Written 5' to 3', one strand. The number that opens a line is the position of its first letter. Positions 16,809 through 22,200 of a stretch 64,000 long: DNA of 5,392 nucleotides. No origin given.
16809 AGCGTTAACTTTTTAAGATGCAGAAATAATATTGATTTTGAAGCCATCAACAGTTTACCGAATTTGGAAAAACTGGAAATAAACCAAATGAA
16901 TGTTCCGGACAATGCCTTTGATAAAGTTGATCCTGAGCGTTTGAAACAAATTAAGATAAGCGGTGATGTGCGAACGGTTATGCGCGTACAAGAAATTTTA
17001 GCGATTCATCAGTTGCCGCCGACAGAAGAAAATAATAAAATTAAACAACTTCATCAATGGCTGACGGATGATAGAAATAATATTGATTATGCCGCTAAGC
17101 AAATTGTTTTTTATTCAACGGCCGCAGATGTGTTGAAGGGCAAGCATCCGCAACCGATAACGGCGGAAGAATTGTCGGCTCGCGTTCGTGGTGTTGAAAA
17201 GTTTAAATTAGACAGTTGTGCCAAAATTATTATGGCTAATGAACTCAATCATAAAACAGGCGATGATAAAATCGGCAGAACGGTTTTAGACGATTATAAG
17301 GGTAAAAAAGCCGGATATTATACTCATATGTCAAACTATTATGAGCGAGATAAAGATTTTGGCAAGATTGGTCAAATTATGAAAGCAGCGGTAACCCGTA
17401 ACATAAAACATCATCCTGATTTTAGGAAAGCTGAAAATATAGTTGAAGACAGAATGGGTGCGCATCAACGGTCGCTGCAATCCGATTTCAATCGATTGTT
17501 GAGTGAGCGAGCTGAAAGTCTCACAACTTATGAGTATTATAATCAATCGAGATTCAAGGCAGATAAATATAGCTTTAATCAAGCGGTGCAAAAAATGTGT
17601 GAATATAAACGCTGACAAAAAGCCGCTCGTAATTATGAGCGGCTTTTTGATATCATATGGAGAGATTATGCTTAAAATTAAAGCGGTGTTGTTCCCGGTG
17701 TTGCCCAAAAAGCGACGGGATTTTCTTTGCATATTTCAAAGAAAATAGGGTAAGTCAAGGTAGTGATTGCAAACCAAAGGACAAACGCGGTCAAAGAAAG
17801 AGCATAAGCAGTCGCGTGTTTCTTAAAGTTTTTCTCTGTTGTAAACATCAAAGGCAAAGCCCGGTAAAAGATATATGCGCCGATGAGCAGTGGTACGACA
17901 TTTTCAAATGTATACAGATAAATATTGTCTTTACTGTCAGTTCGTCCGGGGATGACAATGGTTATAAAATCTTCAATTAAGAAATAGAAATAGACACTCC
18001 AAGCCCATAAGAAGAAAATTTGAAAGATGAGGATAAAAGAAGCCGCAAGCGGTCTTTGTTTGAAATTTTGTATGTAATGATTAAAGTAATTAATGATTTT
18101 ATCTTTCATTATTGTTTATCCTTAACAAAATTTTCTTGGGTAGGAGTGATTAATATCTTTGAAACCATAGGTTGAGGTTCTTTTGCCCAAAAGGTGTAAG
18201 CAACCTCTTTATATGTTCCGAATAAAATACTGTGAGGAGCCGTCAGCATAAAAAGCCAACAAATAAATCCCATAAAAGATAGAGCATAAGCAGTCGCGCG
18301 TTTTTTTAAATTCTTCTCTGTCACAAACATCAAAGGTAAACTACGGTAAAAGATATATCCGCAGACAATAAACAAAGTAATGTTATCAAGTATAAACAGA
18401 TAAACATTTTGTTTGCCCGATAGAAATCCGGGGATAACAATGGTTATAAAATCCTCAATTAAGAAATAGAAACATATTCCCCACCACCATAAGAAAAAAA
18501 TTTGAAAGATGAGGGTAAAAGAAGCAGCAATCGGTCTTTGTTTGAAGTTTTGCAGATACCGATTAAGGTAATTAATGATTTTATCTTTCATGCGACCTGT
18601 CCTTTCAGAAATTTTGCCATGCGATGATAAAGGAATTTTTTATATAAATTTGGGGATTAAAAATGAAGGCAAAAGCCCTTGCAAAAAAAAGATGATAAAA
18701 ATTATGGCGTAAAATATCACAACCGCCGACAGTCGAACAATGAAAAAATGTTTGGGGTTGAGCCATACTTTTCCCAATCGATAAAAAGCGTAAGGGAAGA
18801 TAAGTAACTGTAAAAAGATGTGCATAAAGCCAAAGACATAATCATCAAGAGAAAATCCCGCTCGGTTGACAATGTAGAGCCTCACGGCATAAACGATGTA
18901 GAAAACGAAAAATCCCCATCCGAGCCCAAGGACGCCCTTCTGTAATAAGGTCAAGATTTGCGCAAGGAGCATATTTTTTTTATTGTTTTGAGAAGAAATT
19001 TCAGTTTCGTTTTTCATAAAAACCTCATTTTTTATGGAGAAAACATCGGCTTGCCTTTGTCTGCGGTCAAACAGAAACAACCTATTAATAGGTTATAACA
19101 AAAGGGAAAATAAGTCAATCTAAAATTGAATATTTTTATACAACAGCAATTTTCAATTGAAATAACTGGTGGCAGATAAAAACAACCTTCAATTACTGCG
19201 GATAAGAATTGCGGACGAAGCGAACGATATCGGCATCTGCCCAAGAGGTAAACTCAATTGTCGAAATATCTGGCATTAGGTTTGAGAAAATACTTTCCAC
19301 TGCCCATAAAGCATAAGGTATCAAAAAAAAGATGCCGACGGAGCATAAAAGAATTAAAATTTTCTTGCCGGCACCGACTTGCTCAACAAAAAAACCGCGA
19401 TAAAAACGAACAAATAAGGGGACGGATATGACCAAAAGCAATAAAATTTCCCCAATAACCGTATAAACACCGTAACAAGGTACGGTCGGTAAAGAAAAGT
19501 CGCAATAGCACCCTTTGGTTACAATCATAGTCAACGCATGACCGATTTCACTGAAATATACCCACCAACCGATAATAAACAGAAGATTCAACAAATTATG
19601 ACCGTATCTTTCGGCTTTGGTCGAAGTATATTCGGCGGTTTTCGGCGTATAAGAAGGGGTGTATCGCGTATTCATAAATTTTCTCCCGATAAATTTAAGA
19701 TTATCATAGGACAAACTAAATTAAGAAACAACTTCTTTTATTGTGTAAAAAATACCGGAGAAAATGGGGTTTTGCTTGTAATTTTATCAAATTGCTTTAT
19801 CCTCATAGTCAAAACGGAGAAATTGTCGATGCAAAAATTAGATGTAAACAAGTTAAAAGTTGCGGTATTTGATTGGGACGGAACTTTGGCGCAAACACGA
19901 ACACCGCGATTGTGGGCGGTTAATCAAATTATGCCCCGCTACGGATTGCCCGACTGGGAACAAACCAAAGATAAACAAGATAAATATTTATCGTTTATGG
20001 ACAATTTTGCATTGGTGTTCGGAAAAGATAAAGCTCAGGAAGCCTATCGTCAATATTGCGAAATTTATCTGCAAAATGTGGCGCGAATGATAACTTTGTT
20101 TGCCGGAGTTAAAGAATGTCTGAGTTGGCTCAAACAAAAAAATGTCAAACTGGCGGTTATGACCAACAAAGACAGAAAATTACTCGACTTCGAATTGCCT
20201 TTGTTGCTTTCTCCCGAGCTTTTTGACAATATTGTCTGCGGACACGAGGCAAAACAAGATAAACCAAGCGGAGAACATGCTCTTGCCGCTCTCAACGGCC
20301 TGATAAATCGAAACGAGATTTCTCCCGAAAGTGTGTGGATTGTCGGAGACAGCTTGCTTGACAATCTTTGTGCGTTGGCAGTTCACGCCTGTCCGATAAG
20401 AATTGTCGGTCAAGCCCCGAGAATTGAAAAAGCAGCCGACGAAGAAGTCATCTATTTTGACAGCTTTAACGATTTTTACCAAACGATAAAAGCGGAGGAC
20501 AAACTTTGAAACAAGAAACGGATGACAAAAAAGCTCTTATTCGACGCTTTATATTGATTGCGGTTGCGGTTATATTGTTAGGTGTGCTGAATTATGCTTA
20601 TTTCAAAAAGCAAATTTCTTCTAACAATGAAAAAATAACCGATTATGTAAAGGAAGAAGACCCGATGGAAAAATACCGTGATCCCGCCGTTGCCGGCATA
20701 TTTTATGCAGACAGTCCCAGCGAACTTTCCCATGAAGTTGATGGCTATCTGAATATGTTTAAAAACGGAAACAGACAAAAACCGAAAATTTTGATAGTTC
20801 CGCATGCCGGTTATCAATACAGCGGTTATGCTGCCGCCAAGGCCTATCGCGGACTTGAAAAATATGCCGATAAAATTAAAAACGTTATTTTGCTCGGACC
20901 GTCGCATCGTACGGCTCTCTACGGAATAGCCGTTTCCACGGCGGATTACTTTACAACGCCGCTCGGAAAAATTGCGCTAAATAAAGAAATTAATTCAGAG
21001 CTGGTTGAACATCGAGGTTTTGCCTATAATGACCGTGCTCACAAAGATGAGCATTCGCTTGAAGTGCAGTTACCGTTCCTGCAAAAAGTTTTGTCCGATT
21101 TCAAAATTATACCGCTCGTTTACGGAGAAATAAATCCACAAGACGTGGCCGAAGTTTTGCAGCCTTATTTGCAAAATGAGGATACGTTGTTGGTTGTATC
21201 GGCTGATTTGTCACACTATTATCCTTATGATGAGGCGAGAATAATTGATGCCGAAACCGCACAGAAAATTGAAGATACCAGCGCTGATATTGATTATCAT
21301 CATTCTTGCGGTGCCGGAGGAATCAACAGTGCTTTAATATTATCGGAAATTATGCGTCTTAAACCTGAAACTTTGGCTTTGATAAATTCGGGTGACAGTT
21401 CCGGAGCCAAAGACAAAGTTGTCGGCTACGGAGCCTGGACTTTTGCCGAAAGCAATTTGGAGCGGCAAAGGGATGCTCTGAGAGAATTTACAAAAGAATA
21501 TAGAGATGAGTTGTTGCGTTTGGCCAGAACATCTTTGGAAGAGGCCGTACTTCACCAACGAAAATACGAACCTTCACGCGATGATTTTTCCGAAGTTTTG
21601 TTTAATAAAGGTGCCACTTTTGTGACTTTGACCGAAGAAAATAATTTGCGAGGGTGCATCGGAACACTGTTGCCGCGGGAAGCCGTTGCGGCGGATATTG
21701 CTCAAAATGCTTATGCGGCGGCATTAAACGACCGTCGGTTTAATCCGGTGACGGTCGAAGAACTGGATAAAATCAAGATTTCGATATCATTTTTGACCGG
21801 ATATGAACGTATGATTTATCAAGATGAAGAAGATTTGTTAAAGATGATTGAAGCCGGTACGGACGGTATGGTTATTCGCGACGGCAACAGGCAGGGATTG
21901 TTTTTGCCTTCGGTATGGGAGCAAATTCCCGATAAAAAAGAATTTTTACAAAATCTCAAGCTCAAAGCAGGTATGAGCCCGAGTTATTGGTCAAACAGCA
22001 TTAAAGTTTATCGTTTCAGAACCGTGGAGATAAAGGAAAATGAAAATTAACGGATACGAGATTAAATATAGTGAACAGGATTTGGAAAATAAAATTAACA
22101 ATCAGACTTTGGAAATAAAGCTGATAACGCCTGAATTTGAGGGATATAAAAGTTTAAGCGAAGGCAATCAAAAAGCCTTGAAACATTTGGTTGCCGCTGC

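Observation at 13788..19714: Strongly promoted single gene for a 1253-aa coiled-coil / His-Cys-module / LRR-like protein, convergent with a four-gene operon of small polytopic membrane proteins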

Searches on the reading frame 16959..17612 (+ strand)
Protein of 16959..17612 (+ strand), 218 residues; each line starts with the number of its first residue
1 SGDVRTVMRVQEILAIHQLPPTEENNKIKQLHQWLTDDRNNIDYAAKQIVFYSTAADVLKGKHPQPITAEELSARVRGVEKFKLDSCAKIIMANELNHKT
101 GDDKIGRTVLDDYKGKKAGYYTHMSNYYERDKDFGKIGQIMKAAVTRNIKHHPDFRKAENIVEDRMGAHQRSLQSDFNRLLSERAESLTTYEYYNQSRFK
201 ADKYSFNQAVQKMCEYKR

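Call 62: search_solved_structures(query=A5, max_evalue=10)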
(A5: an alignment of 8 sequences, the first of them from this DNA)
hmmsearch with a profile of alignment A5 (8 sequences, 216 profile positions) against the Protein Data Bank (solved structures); distinct sequences matched with E-value up to 10: 2.
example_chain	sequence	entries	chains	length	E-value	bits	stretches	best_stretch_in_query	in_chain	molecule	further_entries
4djt_A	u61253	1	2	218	0.34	13.7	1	44-123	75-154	GTP-binding nuclear protein GSP1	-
3jst_A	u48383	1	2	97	0.46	13.3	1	136-184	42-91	Putative pterin-4-alpha-carbinolamine dehydratase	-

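Call 63: find_homologous_proteins(query=A5, max_evalue=0.01)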
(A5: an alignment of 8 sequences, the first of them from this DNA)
Query A5 (8 sequences) (218 aa, profile of the alignment): 2 proteins with E <= 0.01 among 2021 candidates.
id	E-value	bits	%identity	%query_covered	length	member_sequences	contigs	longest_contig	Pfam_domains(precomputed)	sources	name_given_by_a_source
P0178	4.3e-84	299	51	86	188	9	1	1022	-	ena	-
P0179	1.9e-70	255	53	73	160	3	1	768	-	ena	-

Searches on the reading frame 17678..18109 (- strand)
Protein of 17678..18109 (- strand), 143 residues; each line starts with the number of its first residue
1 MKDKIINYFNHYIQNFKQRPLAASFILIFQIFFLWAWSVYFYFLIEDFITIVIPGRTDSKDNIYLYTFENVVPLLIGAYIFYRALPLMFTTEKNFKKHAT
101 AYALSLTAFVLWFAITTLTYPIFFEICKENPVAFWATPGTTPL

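Call 4: search_protein_families(library=pfam, proteins=[window:17678-18109:-], max_evalue=1)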
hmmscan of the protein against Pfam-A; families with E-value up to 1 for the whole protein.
window:17678-18109:- (143 aa): 3 families
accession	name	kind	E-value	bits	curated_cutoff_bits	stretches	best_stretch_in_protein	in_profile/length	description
PF00420.29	Oxidored_q2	-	0.055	13.7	26.1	1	68-129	20-81/95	NADH-ubiquinone/plastoquinone oxidoreductase chain 4L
PF02313.22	Fumarate_red_D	-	0.14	12.8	25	1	12-54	50-91/114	Fumarate reductase subunit D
PF01219.24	DAGK_prokar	-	0.53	10.6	22.3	0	87-120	9-41/102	Prokaryotic diacylglycerol kinase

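Call 5: search_protein_families(library=ncbifam, proteins=[window:17678-18109:-], max_evalue=1)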
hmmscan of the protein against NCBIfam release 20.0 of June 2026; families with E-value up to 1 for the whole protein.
window:17678-18109:- (143 aa): 2 families
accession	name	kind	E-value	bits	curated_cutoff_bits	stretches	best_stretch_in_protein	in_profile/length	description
NF009303.0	PRK12660.1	subfamily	0.0027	17.6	132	1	26-120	4-89/114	putative monovalent cation/H+ antiporter subunit C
NF006372.0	PRK08600.1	equivalog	0.76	9.9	127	0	26-121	4-89/113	Na(+)/H(+) antiporter subunit C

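Call 48: search_protein_families(library=padloc, proteins=[window:17678-18109:-], max_evalue=0.1)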
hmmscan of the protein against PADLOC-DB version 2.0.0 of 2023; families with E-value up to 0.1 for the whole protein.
window:17678-18109:- (143 aa): 0 families

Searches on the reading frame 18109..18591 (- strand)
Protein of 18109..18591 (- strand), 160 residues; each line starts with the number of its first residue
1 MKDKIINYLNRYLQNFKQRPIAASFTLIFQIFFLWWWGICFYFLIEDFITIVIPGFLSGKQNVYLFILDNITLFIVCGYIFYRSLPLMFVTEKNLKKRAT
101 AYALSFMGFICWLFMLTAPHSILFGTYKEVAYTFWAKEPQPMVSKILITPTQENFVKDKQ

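Call 4: search_protein_families(library=pfam, proteins=[window:18109-18591:-], max_evalue=1)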
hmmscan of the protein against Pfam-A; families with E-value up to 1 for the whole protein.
window:18109-18591:- (160 aa): 1 family
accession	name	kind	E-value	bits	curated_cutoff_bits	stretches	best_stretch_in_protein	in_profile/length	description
PF05437.17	AzlD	-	0.096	13.3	23.7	1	73-124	6-55/99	Branched-chain amino acid transport protein (AzlD)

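Call 5: search_protein_families(library=ncbifam, proteins=[window:18109-18591:-], max_evalue=1)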
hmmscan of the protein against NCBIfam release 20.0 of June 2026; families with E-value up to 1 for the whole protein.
window:18109-18591:- (160 aa): 1 family
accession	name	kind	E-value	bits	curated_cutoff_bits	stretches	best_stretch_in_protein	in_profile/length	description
NF002351.0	PRK01318.1-1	equivalog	0.23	10.1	740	1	18-52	490-525/545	membrane protein insertase YidC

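Call 37: find_homologous_proteins(query=window:18109-18591:-)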
Query window:18109-18591:- (160 aa): 3 proteins with E <= 0.001 among 18 candidates.
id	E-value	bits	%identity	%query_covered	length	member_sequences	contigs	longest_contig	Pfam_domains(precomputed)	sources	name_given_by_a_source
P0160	4.7e-101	354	98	100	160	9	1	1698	-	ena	-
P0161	1.5e-47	180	62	85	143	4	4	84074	-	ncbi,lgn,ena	-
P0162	4.6e-37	146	52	86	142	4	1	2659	-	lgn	-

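Call 48: search_protein_families(library=padloc, proteins=[window:18109-18591:-], max_evalue=0.1)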
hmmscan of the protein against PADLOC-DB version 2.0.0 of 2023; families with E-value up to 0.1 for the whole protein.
window:18109-18591:- (160 aa): 0 families

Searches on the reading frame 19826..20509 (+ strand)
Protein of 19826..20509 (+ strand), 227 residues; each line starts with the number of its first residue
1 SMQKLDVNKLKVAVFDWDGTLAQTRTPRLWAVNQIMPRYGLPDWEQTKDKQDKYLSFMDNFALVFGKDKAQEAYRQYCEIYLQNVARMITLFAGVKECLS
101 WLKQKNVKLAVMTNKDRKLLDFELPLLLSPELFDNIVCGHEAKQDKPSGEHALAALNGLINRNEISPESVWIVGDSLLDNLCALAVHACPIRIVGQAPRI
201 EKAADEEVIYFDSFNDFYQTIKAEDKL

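Call 78: search_protein_families(library=pfam, proteins=[window:19826-20509:+], max_evalue=0.00001)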
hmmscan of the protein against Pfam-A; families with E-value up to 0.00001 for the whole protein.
window:19826-20509:+ (227 aa): 3 families
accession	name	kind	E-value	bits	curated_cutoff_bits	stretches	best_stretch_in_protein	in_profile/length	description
PF13419.12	HAD_2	-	4e-26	92.7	23.8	1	14-185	2-170/178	Haloacid dehalogenase-like hydrolase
PF00702.32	Hydrolase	-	1.9e-16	61.5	26.4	1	11-179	2-183/191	haloacid dehalogenase-like hydrolase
PF12710.13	HAD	-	6.6e-10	40.2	27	1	13-179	1-184/189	haloacid dehalogenase-like hydrolase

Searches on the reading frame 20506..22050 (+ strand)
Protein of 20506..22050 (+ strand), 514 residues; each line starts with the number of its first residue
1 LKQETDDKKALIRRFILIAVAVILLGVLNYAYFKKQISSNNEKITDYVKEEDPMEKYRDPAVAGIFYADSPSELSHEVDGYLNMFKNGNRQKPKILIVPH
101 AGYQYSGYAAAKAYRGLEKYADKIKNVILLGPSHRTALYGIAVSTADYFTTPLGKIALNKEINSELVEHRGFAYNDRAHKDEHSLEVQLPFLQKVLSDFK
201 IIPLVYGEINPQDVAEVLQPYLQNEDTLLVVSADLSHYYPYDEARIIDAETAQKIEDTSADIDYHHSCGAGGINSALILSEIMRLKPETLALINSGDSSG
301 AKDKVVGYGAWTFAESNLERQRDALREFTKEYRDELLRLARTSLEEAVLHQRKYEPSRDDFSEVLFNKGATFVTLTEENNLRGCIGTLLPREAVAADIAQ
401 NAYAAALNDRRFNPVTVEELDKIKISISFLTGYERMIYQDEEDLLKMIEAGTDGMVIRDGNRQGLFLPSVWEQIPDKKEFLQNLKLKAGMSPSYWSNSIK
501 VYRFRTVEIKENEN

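Call 78: search_protein_families(library=pfam, proteins=[window:20506-22050:+], max_evalue=0.00001)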
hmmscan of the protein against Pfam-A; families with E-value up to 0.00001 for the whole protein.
window:20506-22050:+ (514 aa): 2 families
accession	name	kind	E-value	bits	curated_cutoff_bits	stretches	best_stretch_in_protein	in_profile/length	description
PF01875.22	Memo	-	1.4e-51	175.7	27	1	60-310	2-267/269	Memo-like protein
PF01871.22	AMMECR1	-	7e-46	156.2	25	1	337-507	1-166/168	AMMECR1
